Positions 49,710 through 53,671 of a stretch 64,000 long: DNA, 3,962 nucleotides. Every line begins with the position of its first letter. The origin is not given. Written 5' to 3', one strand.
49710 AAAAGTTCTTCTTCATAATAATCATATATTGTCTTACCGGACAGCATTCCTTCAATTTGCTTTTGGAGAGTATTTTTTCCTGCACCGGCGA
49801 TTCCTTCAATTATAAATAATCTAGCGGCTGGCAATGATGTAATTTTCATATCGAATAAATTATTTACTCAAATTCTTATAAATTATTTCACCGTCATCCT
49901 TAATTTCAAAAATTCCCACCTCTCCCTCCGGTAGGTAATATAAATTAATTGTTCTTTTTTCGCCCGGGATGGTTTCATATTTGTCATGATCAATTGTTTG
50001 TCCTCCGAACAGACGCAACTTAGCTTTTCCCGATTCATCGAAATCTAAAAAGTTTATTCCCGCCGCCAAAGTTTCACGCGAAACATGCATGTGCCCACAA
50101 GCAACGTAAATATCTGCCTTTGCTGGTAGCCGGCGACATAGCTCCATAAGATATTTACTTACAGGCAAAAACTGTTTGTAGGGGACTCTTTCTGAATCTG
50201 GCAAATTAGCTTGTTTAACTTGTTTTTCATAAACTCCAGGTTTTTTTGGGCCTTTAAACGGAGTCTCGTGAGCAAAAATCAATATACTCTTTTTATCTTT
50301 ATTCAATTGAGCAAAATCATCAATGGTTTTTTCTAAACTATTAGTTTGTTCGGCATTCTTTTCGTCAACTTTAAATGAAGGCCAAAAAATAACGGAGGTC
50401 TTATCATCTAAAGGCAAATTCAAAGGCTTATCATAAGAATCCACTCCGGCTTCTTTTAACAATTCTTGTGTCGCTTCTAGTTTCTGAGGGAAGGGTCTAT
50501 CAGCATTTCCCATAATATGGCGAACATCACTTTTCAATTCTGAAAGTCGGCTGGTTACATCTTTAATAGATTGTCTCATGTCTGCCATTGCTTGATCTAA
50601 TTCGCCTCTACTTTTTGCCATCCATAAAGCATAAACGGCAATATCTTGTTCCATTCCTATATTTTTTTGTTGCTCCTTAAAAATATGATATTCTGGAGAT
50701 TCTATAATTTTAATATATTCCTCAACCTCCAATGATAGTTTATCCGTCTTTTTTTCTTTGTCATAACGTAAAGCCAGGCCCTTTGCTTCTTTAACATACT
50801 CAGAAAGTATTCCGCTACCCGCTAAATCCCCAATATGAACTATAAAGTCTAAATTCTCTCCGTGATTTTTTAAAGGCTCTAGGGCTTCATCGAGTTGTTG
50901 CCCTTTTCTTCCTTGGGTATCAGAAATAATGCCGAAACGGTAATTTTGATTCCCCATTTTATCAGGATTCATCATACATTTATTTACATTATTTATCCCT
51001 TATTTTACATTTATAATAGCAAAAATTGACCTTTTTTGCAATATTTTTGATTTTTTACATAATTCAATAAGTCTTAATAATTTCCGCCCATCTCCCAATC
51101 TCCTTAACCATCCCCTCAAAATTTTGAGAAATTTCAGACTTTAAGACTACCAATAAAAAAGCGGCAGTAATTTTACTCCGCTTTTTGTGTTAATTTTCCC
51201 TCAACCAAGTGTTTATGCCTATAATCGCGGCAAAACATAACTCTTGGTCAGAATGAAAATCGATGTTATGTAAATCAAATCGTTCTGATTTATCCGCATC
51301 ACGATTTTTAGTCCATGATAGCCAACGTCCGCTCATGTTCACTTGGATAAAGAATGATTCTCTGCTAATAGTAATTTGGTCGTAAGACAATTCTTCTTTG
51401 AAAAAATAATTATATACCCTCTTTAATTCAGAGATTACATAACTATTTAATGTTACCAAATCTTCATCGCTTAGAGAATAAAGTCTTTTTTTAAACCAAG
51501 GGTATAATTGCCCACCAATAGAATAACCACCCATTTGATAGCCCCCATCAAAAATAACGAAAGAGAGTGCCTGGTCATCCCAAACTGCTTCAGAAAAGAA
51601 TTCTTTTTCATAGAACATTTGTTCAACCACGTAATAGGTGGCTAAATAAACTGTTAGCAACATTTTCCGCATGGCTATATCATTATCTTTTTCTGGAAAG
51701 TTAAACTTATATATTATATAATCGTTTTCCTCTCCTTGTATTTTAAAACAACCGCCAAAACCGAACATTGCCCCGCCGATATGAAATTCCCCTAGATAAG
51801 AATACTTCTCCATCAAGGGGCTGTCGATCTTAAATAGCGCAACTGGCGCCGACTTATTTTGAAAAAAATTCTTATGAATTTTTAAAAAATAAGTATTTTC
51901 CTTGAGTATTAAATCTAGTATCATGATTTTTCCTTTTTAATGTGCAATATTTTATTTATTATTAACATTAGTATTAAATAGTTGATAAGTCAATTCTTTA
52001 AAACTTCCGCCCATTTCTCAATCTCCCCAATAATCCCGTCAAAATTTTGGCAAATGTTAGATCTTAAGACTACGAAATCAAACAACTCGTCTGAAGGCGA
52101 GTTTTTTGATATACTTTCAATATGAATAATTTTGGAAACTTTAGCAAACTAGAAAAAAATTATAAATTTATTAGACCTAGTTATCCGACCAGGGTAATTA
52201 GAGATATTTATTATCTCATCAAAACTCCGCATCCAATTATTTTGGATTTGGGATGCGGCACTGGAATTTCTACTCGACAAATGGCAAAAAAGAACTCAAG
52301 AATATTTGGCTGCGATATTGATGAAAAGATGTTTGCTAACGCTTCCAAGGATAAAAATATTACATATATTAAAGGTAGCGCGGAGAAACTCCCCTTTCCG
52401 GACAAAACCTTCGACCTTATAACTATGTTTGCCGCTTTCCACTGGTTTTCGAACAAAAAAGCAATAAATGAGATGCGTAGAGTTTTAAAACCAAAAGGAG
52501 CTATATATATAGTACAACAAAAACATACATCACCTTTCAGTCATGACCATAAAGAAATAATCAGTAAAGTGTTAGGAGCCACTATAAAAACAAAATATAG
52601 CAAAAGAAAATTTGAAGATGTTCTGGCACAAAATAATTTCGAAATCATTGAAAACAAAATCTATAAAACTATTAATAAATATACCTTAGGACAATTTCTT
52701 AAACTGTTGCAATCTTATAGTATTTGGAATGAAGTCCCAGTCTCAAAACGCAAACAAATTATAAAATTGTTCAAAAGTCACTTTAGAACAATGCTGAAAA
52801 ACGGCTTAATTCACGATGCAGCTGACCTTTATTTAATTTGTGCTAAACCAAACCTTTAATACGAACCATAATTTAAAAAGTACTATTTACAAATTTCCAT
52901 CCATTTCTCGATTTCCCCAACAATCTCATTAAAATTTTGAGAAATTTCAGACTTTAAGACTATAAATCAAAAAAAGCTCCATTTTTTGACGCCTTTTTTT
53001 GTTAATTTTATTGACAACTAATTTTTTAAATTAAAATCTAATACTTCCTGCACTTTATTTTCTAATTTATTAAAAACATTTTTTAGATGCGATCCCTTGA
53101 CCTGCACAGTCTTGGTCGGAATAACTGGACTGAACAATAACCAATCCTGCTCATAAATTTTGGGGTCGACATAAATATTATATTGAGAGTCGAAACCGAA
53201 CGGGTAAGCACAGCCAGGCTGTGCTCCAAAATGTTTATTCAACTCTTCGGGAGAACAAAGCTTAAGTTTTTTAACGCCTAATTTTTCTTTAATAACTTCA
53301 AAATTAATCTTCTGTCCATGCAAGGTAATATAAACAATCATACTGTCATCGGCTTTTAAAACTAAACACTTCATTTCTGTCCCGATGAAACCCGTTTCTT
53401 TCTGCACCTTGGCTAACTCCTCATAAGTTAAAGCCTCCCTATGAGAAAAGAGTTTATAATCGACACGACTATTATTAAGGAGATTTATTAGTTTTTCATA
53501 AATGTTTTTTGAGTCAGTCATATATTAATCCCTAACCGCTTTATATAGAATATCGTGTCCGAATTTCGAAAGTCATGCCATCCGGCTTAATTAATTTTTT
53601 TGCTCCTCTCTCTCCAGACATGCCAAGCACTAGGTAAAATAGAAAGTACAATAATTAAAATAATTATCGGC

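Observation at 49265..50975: Split P-loop kinase plus atypical metallophosphoesterase pair: a possible nucleic-acid end-healing or nucleotide-signal module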

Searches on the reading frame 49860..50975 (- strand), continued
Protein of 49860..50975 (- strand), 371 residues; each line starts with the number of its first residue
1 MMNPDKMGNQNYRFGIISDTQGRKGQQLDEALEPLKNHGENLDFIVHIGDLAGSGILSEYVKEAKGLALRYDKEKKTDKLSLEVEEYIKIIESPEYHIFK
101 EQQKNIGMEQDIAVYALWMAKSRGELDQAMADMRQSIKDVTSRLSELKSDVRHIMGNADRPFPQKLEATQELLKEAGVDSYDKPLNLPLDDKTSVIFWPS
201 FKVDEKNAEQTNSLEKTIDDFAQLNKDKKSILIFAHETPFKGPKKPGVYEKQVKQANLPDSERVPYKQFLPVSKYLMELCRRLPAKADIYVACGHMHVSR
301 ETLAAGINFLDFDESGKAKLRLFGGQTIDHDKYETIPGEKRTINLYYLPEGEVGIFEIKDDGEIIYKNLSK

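Call 81: search_protein_families(library=pfam, proteins=[P0060, P0063, P0064, P0034, P0039, P0046, P0049], max_evalue=0.01)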
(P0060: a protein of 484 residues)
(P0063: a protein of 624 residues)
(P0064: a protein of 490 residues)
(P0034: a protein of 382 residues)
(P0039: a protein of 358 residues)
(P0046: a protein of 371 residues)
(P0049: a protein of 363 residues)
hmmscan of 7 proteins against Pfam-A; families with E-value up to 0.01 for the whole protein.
P0060 (484 aa): 0 families

P0063 (624 aa): 1 family
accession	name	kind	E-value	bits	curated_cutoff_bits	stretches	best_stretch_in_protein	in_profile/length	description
PF00149.33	Metallophos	-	0.0084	17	21.5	0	23-208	2-189/191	Calcineurin-like phosphoesterase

P0064 (490 aa): 0 families

P0034 (382 aa): 2 families
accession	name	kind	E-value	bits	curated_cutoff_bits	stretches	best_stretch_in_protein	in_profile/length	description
PF00149.33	Metallophos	-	1.1e-06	29.7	21.5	1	31-82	2-53/191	Calcineurin-like phosphoesterase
PF12850.12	Metallophos_2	-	0.0009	19.7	27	0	31-71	2-37/154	Calcineurin-like phosphoesterase superfamily domain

P0039 (358 aa): 1 family
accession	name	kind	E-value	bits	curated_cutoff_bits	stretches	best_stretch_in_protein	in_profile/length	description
PF12850.12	Metallophos_2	-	1.6e-06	28.6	27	1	32-84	1-51/154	Calcineurin-like phosphoesterase superfamily domain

P0046 (371 aa): 0 families

P0049 (363 aa): 2 families
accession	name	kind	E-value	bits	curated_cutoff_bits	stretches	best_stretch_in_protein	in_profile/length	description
PF12850.12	Metallophos_2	-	0.0015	19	27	0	129-230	42-120/154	Calcineurin-like phosphoesterase superfamily domain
PF00149.33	Metallophos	-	0.0069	17.3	21.5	0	15-69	4-56/191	Calcineurin-like phosphoesterase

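Call 82: search_protein_families(library=ncbifam, proteins=[L013:2415-3104:+, L002:1300-2046:+, L013:3399-4076:+, L013:353-1291:+, L014:3735-4847:+], max_evalue=0.01)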
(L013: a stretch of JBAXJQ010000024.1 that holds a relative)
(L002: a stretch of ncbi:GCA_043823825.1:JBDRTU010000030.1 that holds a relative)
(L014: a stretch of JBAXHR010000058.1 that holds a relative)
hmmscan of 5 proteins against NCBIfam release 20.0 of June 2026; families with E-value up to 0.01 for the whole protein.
L013:2415-3104:+ (230 aa): 44 families (the best 25 are shown)
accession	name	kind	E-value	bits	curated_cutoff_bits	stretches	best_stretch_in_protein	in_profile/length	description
TIGR01983.1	UbiG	equivalog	1.1e-11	44.4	102.95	1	52-159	49-153/228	bifunctional 2-polyprenyl-6-hydroxyphenol methylase/3-demethylubiquinol 3-O-methyltransferase UbiG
NF008992.0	PRK12335.1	equivalog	2.6e-11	43.2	303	1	50-160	120-226/289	SAM-dependent methyltransferase TehB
TIGR00477.1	tehB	equivalog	2.9e-11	43.1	219.5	1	50-158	71-175/238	tellurite resistance methyltransferase TehB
NF008405.0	PRK11207.1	equivalog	8.8e-11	41.6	218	1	50-163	28-138/198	tellurite resistance methyltransferase TehB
TIGR02021.1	BchM-ChlM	equivalog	1.9e-10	40.6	158.9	1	42-202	44-202/218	magnesium protoporphyrin IX methyltransferase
NF043040.1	corrin_prot_MT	hypoth_equivalog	4.6e-10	39.3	180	1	53-157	42-147/216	corrinoid protein-associated methyltransferase CpaM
NF008686.0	PRK11705.1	equivalog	1.2e-08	34.5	400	1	52-164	166-272/383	cyclopropane fatty acyl phospholipid synthase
NF040703.1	cyclopro_CfaB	exception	7e-08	31.6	650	1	52-156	158-262/393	C17 cyclopropane fatty acid synthase CfaB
NF045667.1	MTase_DVU1556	equivalog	7.1e-07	28.9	155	1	55-99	25-70/213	DVU_1556 family methyltransferase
NF004851.0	PRK06202.1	equivalog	1.5e-06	27.8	243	1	55-146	63-155/237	hypothetical protein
NF053839.1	CPFASynBruc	equivalog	2e-06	27.1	600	1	55-165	177-284/410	cyclopropane fatty acid synthase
NF001243.0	PRK00216.1-4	equivalog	6.1e-06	25.7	235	1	10-172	4-164/237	demethylmenaquinone methyltransferase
NF045649.1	2X_seleno_MduS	exception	6.8e-06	25.3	380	1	56-99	45-88/338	methyltransferase domain-containing selenoprotein MduS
NF045825.1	FAmtase_mtf2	equivalog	9.9e-06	25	400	1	54-190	60-191/248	fatty-acid O-methyltransferase Mtf2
TIGR04345.1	ovoA_Cterm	equivalog_domain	1.9e-05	24.3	170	1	53-87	42-76/242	putative 4-mercaptohistidine N1-methyltransferase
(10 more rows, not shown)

L002:1300-2046:+ (249 aa): 57 families (the best 25 are shown)
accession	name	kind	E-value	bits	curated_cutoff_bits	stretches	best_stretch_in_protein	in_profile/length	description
NF008992.0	PRK12335.1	equivalog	3.9e-21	75.5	303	1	46-202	114-258/289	SAM-dependent methyltransferase TehB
NF008405.0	PRK11207.1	equivalog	6.4e-19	68.2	218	1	50-202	25-167/198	tellurite resistance methyltransferase TehB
TIGR02021.1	BchM-ChlM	equivalog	8.5e-17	61.3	158.9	1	54-152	53-149/218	magnesium protoporphyrin IX methyltransferase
TIGR00477.1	tehB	equivalog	6.8e-16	58.3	219.5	1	58-202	76-209/238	tellurite resistance methyltransferase TehB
NF045649.1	2X_seleno_MduS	exception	1.4e-14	53.9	380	1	50-159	36-148/338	methyltransferase domain-containing selenoprotein MduS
NF043040.1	corrin_prot_MT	hypoth_equivalog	6.2e-13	48.7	180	1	52-158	38-147/216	corrinoid protein-associated methyltransferase CpaM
NF041650.1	nod_mtase_NodS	equivalog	2e-11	43.9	300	1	54-162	37-141/190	nodulation methyltransferase NodS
TIGR01983.1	UbiG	equivalog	3e-10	39.8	102.95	1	52-155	46-148/228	bifunctional 2-polyprenyl-6-hydroxyphenol methylase/3-demethylubiquinol 3-O-methyltransferase UbiG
NF041820.1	daptide_MTase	equivalog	3.2e-10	39.9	175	1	53-125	34-108/243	daptide-type RiPP biosynthesis methyltransferase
NF004851.0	PRK06202.1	equivalog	6.2e-09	35.6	243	1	54-150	59-158/237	hypothetical protein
NF011529.0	PRK14968.1-3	equivalog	1.1e-08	34.8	162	1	32-129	13-106/198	putative methyltransferase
TIGR02072.1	BioC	equivalog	1.5e-08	34.8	184.95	1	53-200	32-176/244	malonyl-ACP O-methyltransferase BioC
NF053839.1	CPFASynBruc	equivalog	1.4e-07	30.8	600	1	53-154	172-272/410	cyclopropane fatty acid synthase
TIGR04345.1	ovoA_Cterm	equivalog_domain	2.5e-07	30.5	170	1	37-93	23-79/242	putative 4-mercaptohistidine N1-methyltransferase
NF041255.1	mycofact_MftM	equivalog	6.5e-07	29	200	1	55-102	139-186/289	mycofactocin oligosaccharide methyltransferase MftM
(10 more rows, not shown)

L013:3399-4076:+ (226 aa): 13 families
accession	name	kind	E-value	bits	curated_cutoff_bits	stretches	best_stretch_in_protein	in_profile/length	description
TIGR01983.1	UbiG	equivalog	2e-07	30.5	102.95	1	50-208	49-206/228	bifunctional 2-polyprenyl-6-hydroxyphenol methylase/3-demethylubiquinol 3-O-methyltransferase UbiG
TIGR02021.1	BchM-ChlM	equivalog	3.3e-07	29.9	158.9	1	53-95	57-99/218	magnesium protoporphyrin IX methyltransferase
NF045667.1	MTase_DVU1556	equivalog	9.5e-07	28.5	155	1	50-92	22-65/213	DVU_1556 family methyltransferase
NF043040.1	corrin_prot_MT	hypoth_equivalog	3.8e-06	26.5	180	1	48-84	38-75/216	corrinoid protein-associated methyltransferase CpaM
NF041820.1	daptide_MTase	equivalog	0.00024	20.7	175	0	50-83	36-69/243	daptide-type RiPP biosynthesis methyltransferase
TIGR02072.1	BioC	equivalog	0.0013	18.5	184.95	0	50-80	33-66/244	malonyl-ACP O-methyltransferase BioC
NF008992.0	PRK12335.1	equivalog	0.0013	18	303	1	50-83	122-155/289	SAM-dependent methyltransferase TehB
NF011650.0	PRK15068.1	equivalog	0.0023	16.8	209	1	38-97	111-181/324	tRNA 5-methoxyuridine(34)/uridine 5-oxyacetic acid(34) synthase CmoB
NF011529.0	PRK14968.1-3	equivalog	0.0031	17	162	0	50-83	34-67/198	putative methyltransferase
NF005118.0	PRK06550.1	equivalog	0.0035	17.2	270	1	66-137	23-94/236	3-oxoacyl-ACP reductase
NF008405.0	PRK11207.1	equivalog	0.0037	16.7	218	1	54-83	34-63/198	tellurite resistance methyltransferase TehB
TIGR04290.1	meth_Rta_06860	hypoth_equivalog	0.0045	16.5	300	1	53-102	52-101/226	TIGR04290 family methyltransferase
NF000499.2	Erm23S_rRNA_broad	equivalog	0.0057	16.1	212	0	49-92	22-65/244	23S ribosomal RNA methyltransferase Erm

L013:353-1291:+ (313 aa): 2 families
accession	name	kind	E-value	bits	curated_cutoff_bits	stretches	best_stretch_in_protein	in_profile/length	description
NF012212.1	ANT_9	subfamily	3.1e-05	23.4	340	1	38-88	9-59/249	aminoglycoside nucleotidyltransferase ANT(9)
NF045909.1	ANT_9_Ic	equivalog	0.0051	16.1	505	1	42-95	19-72/259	aminoglycoside nucleotidyltransferase ANT(9)-Ic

L014:3735-4847:+ (371 aa): 26 families (the best 25 are shown)
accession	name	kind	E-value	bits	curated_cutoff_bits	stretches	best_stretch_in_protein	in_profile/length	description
NF006153.0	PRK08296.1-5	subfamily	1.6e-28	99.5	578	1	257-371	495-607/608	hypothetical protein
NF005057.0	PRK06464.1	equivalog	1.5e-27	96.1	598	1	266-367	358-460/798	phosphoenolpyruvate synthase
TIGR01418.1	PEP_synth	equivalog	5.2e-26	91.2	739.75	1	265-367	353-456/784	pyruvate, water dikinase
NF006151.0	PRK08296.1-3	equivalog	2.5e-20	72.5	693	1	276-370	509-603/604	hypothetical protein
NF006150.0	PRK08296.1-2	subfamily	2.9e-20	72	650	1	256-370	495-605/633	hypothetical protein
NF006152.0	PRK08296.1-4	equivalog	7.9e-19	67.5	723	1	263-370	503-608/609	hypothetical protein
NF006149.0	PRK08296.1-1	equivalog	2.3e-18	65.9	730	1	277-370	474-567/568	hypothetical protein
NF004978.0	PRK06354.1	subfamily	2.9e-17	62.4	462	1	271-368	486-583/590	pyruvate kinase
NF004877.0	PRK06241.1-2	subfamily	1.2e-16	60.2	866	1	274-370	773-868/869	phosphoenolpyruvate synthase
NF004878.0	PRK06241.1-3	subfamily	1.2e-16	60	945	1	270-371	790-890/891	phosphoenolpyruvate synthase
NF052631.1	prodigiosin_PigC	equivalog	1.1e-15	56.7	1300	1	285-369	797-881/883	prodigiosin ligase PigC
TIGR01417.1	PTS_I_fam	equivalog_domain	1.6e-15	56.6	341.7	1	200-368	65-227/565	phosphoenolpyruvate--protein phosphotransferase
NF052632.1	undecylprod_RedH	equivalog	3.5e-15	55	1350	1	293-370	801-878/880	undecylprodigiosin ligase RedH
NF004881.0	PRK06241.2-2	equivalog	4.8e-15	54.9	883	1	199-370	718-890/898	phosphoenolpyruvate synthase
NF004882.0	PRK06241.2-3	equivalog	6.4e-15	54.3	850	1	263-371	715-820/827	phosphoenolpyruvate synthase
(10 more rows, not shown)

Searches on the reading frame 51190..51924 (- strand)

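Call 3: search_protein_families(library=pfam, proteins=[window:51190-51924:-], max_evalue=1)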
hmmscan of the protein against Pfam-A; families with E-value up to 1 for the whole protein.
window:51190-51924:- (244 aa): 0 families

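Call 4: search_protein_families(library=ncbifam, proteins=[window:51190-51924:-], max_evalue=1)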
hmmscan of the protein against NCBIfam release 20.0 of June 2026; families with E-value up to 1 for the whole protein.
window:51190-51924:- (244 aa): 0 families

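Call 5: search_protein_families(library=padloc, proteins=[window:51190-51924:-], max_evalue=1)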
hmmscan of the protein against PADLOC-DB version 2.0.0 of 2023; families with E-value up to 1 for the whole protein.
window:51190-51924:- (244 aa): 0 families

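Call 6: search_protein_families(library=phrogs, proteins=[window:51190-51924:-], max_evalue=1)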
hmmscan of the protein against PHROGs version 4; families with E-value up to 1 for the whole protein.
window:51190-51924:- (244 aa): 1 family
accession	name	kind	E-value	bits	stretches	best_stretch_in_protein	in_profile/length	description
phrog_25445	-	unknown function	0.6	11.5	0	9-29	55-75/86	-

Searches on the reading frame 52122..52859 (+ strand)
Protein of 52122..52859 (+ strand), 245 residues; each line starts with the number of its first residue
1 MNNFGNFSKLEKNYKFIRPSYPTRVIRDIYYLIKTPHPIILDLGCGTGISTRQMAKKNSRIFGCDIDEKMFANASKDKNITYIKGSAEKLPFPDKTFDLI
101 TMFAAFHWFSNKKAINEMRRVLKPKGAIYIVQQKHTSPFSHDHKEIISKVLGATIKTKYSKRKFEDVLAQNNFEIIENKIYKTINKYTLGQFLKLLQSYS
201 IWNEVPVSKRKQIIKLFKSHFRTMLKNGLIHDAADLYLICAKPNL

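Call 3: search_protein_families(library=pfam, proteins=[window:52122-52859:+], max_evalue=1)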
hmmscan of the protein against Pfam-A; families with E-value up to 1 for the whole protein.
window:52122-52859:+ (245 aa): 23 families
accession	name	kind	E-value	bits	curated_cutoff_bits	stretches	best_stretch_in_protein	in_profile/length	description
PF08241.18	Methyltransf_11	-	6.7e-26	91.2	21.2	1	41-130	1-95/95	Methyltransferase domain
PF13649.12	Methyltransf_25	-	1.2e-24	87.2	27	1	40-126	1-97/97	Methyltransferase domain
PF13847.12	Methyltransf_31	-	5.5e-17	62.2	27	1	39-145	6-124/145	Methyltransferase domain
PF01209.24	Ubie_methyltran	-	4.2e-15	56.2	20.1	1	39-136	50-157/233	ubiE/COQ5 methyltransferase family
PF08242.18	Methyltransf_12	-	2.2e-13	51.2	30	1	41-127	1-97/98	Methyltransferase domain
PF13489.12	Methyltransf_23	-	5.6e-13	49.4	27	1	36-177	22-163/164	Methyltransferase domain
PF05175.20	MTS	-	7.3e-06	26.2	23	1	39-152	34-155/170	Methyltransferase small domain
PF05219.18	DREV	-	2.9e-05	23.8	26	1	40-132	98-188/265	DREV methyltransferase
PF01555.25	N6_N4_Mtase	-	7.6e-05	23.2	26.7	1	111-173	32-98/221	DNA methylase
PF02390.23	Methyltransf_4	-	8.4e-05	22.5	24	1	37-130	2-115/173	Putative methyltransferase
PF01728.25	FtsJ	-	0.00035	21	24.1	1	28-102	14-97/181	FtsJ-like methyltransferase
PF05148.21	Methyltransf_8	-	0.00068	20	27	1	26-134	64-160/219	Hypothetical methyltransferase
PF03492.21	Methyltransf_7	-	0.0051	16.4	29.8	1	92-135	105-150/335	SAM dependent carboxyl methyltransferase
PF05724.17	TPMT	-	0.01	15.9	26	1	44-88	45-93/218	Thiopurine S-methyltransferase (TPMT)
PF03141.22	Methyltransf_29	-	0.012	14.7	23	1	86-149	171-236/506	Putative S-adenosyl-L-methionine-dependent methyltransferase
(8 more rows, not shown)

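Call 4: search_protein_families(library=ncbifam, proteins=[window:52122-52859:+], max_evalue=1)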
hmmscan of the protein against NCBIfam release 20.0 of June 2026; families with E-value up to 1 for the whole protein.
window:52122-52859:+ (245 aa): 62 families (the best 25 are shown)
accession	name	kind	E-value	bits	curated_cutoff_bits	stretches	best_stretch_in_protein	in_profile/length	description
TIGR02072.1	BioC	equivalog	3.8e-21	76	184.95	1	35-130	33-132/244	malonyl-ACP O-methyltransferase BioC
TIGR01934.1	MenG_MenH_UbiE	subfamily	8.4e-20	71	158.35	1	37-136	40-147/223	ubiquinone/menaquinone biosynthesis methyltransferase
NF045667.1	MTase_DVU1556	equivalog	3.3e-19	69.2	155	1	35-175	21-162/213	DVU_1556 family methyltransferase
NF001241.0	PRK00216.1-2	equivalog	2.4e-17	63.4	327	1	35-157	50-176/231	demethylmenaquinone methyltransferase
NF001244.0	PRK00216.1-5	equivalog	2.3e-16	59.8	216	1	36-135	48-158/236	bifunctional demethylmenaquinone methyltransferase/2-methoxy-6-polyprenyl-1,4-benzoquinol methylase UbiE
NF041537.1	ArsM_AhpD_UU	exception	8.9e-16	57.6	510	1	40-224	80-275/345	arsenite methyltransferase/AhpD domain selenoprotein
NF041536.1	ArsM_DUF2284_UU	exception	2.7e-15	55.7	575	1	40-152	80-202/459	arsenite methyltransferase/DUF2284 domain selenoprotein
NF043040.1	corrin_prot_MT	hypoth_equivalog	4.2e-14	52.5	180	1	25-134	30-151/216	corrinoid protein-associated methyltransferase CpaM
NF007610.0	PRK10258.1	equivalog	4.3e-14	52.5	342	1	38-129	44-137/251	malonyl-ACP O-methyltransferase BioC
NF008823.0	PRK11873.1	subfamily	4.1e-13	49.4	263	1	39-188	80-238/272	arsenite methyltransferase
NF001240.0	PRK00216.1-1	equivalog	7.9e-13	48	378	1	40-133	67-171/251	bifunctional demethylmenaquinone methyltransferase/2-methoxy-6-polyprenyl-1,4-benzoquinol methylase UbiE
NF047649.1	MTase_UXPK_star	exception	1.4e-12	47.2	460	1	36-146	77-197/283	methyltransferase/UXPK-star double selenoprotein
NF040539.1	AST_met_ArsM_2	exception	1e-11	45.2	240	1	15-153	38-186/262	putative arsinothricin biosynthesis methyltransferase ArsM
NF001242.0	PRK00216.1-3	equivalog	2.7e-11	43.3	351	1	38-131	72-176/258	bifunctional demethylmenaquinone methyltransferase/2-methoxy-6-polyprenyl-1,4-benzoquinol methylase UbiE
NF052510.1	methyltran_MpqE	exception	1.3e-10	41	335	1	36-129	46-150/234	methyl-plastoquinone biosynthesis methyltransferase MpqE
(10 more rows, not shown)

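Call 5: search_protein_families(library=padloc, proteins=[window:52122-52859:+], max_evalue=1)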
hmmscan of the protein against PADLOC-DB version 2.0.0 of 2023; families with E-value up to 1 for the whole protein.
window:52122-52859:+ (245 aa): 6 families
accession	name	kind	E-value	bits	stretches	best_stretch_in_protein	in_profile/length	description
PDLC04134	mad2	-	2.6e-25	87.2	1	27-147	281-410/492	mads_2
PDLC03371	MTase_II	-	0.00019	19.1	1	92-137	56-100/260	Type II methyltransferase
PDLC03738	oMTase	-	0.00032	17.5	1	94-135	69-109/376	orphan methyltransferase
PDLC03216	MTase_II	-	0.0015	15.6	1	94-132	60-97/364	Type II methyltransferase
PDLC03265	MTase_II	-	0.0026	15.2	1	113-137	79-103/333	Type II methyltransferase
PDLC03832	BovA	-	0.0029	14.7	1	134-209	283-360/711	-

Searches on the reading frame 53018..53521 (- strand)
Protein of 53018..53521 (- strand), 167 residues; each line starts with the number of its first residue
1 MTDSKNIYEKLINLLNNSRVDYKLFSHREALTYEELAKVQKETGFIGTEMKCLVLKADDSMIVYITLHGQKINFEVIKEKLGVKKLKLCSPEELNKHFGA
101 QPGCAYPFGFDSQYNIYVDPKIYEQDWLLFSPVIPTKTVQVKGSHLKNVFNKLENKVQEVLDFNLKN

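Call 3: search_protein_families(library=pfam, proteins=[window:53018-53521:-], max_evalue=1)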
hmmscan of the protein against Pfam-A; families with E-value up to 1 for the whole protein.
window:53018-53521:- (167 aa): 3 families
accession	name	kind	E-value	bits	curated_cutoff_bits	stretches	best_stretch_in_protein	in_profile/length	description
PF04073.20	tRNA_edit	-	8e-19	68.4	25.5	1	27-147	1-121/123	Aminoacyl-tRNA editing domain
PF02282.21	Herpes_UL42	-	0.00071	19.9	27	1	31-84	5-59/154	DNA polymerase processivity factor (UL42)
PF15507.11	DUF4649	-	0.046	14.3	27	1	30-74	8-52/69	Domain of unknown function (DUF4649)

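Call 4: search_protein_families(library=ncbifam, proteins=[window:53018-53521:-], max_evalue=1)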
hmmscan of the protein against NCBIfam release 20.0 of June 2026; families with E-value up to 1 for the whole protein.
window:53018-53521:- (167 aa): 3 families
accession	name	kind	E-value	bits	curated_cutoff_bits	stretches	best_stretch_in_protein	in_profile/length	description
TIGR00011.1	YbaK_EbsC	equivalog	1.8e-08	34.3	153.25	1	12-131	4-125/152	Cys-tRNA(Pro) deacylase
NF006625.0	PRK09194.1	equivalog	1.5e-05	24.1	558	1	27-128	254-353/559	proline--tRNA ligase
TIGR04508.1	queE_Cx14CxxC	equivalog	0.17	11.7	240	1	125-161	125-161/208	7-carboxy-7-deazaguanine synthase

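Call 5: search_protein_families(library=padloc, proteins=[window:53018-53521:-], max_evalue=1)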
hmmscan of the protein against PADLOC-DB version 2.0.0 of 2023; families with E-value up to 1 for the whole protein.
window:53018-53521:- (167 aa): 0 families
